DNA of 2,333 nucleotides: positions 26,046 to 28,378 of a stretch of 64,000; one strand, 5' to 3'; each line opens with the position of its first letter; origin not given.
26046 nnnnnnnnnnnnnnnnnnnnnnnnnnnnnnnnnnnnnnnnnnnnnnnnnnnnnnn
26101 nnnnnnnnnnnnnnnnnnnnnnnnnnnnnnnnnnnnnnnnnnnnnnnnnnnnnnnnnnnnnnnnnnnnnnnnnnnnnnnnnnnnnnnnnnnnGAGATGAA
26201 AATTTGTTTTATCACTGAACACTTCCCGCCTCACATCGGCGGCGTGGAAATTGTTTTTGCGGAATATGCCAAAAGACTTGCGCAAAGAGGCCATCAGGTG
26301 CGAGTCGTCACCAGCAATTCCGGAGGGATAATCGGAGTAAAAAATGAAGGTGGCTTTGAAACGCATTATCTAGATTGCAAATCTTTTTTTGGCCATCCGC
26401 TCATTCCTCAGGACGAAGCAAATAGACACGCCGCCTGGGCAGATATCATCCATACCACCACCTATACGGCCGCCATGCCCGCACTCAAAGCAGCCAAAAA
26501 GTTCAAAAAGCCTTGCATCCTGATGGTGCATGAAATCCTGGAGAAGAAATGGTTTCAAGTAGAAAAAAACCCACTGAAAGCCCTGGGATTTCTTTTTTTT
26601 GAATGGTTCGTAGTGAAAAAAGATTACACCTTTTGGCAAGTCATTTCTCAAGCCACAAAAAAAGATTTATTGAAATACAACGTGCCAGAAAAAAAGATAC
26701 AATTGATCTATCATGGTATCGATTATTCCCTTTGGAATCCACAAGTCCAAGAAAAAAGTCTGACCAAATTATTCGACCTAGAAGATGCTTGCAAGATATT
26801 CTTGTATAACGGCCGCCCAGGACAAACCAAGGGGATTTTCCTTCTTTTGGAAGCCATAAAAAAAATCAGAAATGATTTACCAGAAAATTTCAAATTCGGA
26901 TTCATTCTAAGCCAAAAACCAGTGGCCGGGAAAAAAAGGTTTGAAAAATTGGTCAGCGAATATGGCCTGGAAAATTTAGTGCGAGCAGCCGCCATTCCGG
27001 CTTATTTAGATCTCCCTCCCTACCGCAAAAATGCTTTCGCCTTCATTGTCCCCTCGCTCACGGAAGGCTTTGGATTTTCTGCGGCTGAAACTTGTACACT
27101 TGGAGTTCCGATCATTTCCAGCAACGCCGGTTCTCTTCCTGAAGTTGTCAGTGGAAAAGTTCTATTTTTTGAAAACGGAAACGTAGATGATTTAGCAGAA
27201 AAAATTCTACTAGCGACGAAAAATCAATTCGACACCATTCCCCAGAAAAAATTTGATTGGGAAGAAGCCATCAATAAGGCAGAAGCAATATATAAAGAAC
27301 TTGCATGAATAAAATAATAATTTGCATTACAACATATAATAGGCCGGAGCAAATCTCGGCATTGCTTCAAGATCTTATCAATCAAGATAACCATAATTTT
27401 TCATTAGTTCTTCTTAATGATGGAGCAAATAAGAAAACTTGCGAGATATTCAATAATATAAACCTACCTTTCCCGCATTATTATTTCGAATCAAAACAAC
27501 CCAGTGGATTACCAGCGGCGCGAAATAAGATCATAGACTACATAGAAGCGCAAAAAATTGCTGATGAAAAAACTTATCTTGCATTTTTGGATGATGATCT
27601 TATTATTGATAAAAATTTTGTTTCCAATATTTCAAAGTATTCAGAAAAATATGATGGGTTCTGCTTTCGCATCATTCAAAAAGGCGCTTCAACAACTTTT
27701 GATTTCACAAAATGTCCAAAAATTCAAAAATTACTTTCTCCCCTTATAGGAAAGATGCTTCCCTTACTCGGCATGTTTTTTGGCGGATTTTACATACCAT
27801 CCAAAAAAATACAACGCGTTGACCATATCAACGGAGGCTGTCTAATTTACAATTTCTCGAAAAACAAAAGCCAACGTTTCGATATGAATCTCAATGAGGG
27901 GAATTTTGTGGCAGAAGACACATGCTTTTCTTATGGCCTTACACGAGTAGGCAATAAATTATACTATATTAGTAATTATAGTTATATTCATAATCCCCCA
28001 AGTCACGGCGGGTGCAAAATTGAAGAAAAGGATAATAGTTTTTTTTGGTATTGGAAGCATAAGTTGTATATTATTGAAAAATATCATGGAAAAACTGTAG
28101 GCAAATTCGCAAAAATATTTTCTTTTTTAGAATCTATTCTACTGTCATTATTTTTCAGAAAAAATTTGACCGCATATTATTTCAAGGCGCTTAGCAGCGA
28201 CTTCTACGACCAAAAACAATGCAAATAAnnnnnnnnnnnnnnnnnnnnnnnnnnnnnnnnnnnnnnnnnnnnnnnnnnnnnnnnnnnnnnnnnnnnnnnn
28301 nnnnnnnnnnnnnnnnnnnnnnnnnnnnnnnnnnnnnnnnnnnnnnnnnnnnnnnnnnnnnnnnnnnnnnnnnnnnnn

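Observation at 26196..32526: Six translationally coupled glycan genes (serial ATGA overlaps) in a cluster rich in methyltransferases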

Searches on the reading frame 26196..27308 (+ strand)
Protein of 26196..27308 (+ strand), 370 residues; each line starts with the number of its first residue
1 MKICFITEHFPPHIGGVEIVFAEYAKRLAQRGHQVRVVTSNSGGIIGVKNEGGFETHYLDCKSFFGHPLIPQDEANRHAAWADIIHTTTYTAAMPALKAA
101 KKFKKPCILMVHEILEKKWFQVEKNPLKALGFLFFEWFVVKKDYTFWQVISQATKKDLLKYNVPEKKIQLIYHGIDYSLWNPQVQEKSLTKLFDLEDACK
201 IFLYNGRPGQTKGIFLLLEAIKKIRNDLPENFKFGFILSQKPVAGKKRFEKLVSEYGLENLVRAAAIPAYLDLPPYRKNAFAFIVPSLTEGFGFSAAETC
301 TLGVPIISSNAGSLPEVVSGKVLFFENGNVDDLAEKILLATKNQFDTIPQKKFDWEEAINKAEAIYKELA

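Call 4: search_protein_families(library=pfam, proteins=[window:26196-27308:+], max_evalue=0.01)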
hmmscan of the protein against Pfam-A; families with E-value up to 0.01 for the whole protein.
window:26196-27308:+ (370 aa): 6 families
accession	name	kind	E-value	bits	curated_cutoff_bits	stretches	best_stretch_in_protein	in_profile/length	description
PF13439.12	Glyco_transf_4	-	6.7e-24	85.3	28.5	1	14-177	1-168/170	Glycosyltransferase Family 4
PF00534.26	Glycos_transf_1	-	5.8e-21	75.2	26.4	1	200-344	16-159/172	Glycosyl transferases group 1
PF13692.12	Glyco_trans_1_4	-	2.5e-16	60.7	27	1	200-339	2-138/142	Glycosyl transferases group 1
PF13579.12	Glyco_trans_4_4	-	4.2e-11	43.9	29.7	1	15-172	1-156/158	Glycosyl transferase 4-like domain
PF20706.3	GT4-conflict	-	5.7e-07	29.3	26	1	279-344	281-339/385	Family 4 Glycosyltransferase in conflict systems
PF08323.17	Glyco_transf_5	-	0.00017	21.8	22.7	0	2-45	1-46/239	Starch synthase catalytic domain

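Call 18: find_encoding_contigs(protein=window:26196-27308:+, flank=10000, max_places=6)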
Protein window:26196-27308:+ (370 aa): 18 contigs read that carry it; 6 places shown.
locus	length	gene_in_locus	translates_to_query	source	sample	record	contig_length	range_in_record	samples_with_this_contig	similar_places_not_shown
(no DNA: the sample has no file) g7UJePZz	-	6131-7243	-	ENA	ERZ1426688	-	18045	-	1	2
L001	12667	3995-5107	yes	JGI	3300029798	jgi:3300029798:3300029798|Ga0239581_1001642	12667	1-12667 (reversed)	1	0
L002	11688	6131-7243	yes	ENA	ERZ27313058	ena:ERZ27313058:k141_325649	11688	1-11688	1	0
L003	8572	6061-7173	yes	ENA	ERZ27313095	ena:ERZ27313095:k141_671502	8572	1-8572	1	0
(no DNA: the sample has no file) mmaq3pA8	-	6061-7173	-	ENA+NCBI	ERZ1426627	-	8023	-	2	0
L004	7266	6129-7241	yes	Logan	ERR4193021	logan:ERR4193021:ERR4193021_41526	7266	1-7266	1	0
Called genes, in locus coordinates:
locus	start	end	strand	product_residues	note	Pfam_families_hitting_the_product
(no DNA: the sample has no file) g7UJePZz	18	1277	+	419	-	PF13173:AAA_14, PF13635:DUF4143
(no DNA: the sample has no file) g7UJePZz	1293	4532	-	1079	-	PF13229:Beta_helix, PF19077:Big_13 (faint), PF01674:Lipase_2, PF07819:PGAP1, PF02089:Palm_thioest, PF02450:LCAT, PF24096:DUF7379 (weak), PF02494:HYR (faint)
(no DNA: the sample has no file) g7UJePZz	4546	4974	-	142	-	-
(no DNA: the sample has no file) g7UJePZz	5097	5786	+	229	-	PF00535:Glycos_transf_2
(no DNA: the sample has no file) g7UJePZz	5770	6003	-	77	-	-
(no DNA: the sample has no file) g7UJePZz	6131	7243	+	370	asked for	PF20706:GT4-conflict (faint), PF13439:Glyco_transf_4, PF13579:Glyco_trans_4_4, PF00534:Glycos_transf_1, PF13692:Glyco_trans_1_4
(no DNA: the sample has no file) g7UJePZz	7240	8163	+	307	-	PF00535:Glycos_transf_2, PF13641:Glyco_tranf_2_3 (weak)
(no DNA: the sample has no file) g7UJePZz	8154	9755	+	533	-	-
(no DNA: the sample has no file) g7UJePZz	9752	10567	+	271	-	PF13641:Glyco_tranf_2_3 (weak), PF00535:Glycos_transf_2, PF10111:Glyco_tranf_2_2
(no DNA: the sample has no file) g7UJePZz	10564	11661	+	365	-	PF13439:Glyco_transf_4 (weak), PF20706:GT4-conflict (weak), PF00534:Glycos_transf_1, PF13692:Glyco_trans_1_4, PF13524:Glyco_trans_1_2 (weak)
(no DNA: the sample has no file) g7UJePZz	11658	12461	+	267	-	PF13489:Methyltransf_23, PF13847:Methyltransf_31, PF08241:Methyltransf_11, PF13649:Methyltransf_25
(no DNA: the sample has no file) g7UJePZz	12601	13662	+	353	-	PF00534:Glycos_transf_1, PF13692:Glyco_trans_1_4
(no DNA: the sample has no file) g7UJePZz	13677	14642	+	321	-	PF01209:Ubie_methyltran, PF05175:MTS, PF13489:Methyltransf_23, PF13847:Methyltransf_31, PF08241:Methyltransf_11, PF08242:Methyltransf_12, PF13649:Methyltransf_25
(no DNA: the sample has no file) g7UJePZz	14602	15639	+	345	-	PF13692:Glyco_trans_1_4, PF00534:Glycos_transf_1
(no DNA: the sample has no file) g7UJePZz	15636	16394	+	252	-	PF01522:Polysacc_deac_1, PF10096:DUF2334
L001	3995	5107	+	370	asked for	PF20706:GT4-conflict (faint), PF13439:Glyco_transf_4, PF13579:Glyco_trans_4_4, PF00534:Glycos_transf_1, PF13692:Glyco_trans_1_4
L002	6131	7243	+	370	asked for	PF20706:GT4-conflict (faint), PF13439:Glyco_transf_4, PF13579:Glyco_trans_4_4, PF00534:Glycos_transf_1, PF13692:Glyco_trans_1_4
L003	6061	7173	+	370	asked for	PF20706:GT4-conflict (faint), PF13439:Glyco_transf_4, PF13579:Glyco_trans_4_4, PF00534:Glycos_transf_1, PF13692:Glyco_trans_1_4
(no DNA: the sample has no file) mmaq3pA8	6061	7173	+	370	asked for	PF20706:GT4-conflict (faint), PF13439:Glyco_transf_4, PF13579:Glyco_trans_4_4, PF00534:Glycos_transf_1, PF13692:Glyco_trans_1_4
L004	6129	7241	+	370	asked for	PF20706:GT4-conflict (faint), PF13439:Glyco_transf_4, PF13579:Glyco_trans_4_4, PF00534:Glycos_transf_1, PF13692:Glyco_trans_1_4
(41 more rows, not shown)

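Call 62: search_protein_families(library=ncbifam, proteins=[window:26196-27308:+], max_evalue=1e-10)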
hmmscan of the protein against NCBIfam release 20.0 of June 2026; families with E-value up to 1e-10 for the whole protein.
window:26196-27308:+ (370 aa): 6 families
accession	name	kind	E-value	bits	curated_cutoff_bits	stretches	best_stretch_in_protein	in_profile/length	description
TIGR02149.1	glgA_Coryne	subfamily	2.5e-21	76.3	302.4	1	1-322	1-326/391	glycogen synthase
TIGR03999.1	thiol_BshA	equivalog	1e-15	57.5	273.7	1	149-369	150-373/375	N-acetyl-alpha-D-glucosaminyl L-malate synthase BshA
TIGR03449.1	mycothiol_MshA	equivalog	7.8e-15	54.7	462.5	1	72-321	93-346/406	D-inositol-3-phosphate glycosyltransferase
TIGR04157.1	glyco_rSAM_CFB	subfamily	8.4e-14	51.4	400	0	150-229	176-257/406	TIGR04157 family glycosyltransferase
NF053787.1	GlcN_PG_synth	equivalog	1.1e-11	44.3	480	1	81-368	82-358/361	N-acetylglucosaminyl phosphatidylglycerol synthase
TIGR03088.1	stp2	hypoth_equivalog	3e-11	43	409.05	1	161-337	155-332/374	TIGR03088 family PEP-CTERM/XrtA system glycosyltransferase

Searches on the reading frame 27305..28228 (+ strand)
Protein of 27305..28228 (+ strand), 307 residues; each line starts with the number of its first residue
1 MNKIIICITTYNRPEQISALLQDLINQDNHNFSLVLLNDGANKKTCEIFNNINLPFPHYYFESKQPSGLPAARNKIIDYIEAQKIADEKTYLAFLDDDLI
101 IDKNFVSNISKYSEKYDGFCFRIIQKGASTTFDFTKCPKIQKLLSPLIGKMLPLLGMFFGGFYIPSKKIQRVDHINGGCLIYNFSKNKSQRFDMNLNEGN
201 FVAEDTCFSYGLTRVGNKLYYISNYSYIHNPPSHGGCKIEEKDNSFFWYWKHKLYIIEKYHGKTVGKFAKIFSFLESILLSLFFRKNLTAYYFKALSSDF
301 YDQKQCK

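Call 4: search_protein_families(library=pfam, proteins=[window:27305-28228:+], max_evalue=0.01)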
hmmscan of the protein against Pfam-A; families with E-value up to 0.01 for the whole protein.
window:27305-28228:+ (307 aa): 2 families
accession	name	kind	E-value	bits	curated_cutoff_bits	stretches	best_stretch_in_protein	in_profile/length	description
PF00535.33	Glycos_transf_2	-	5.2e-15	56.2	23.3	1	6-134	2-126/168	Glycosyl transferase family 2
PF13641.12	Glyco_tranf_2_3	-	4.6e-06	27.3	27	1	4-112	3-110/230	Glycosyltransferase like family 2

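Call 62: search_protein_families(library=ncbifam, proteins=[window:27305-28228:+], max_evalue=1e-10)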
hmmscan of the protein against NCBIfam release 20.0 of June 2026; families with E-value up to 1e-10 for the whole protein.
window:27305-28228:+ (307 aa): 0 families
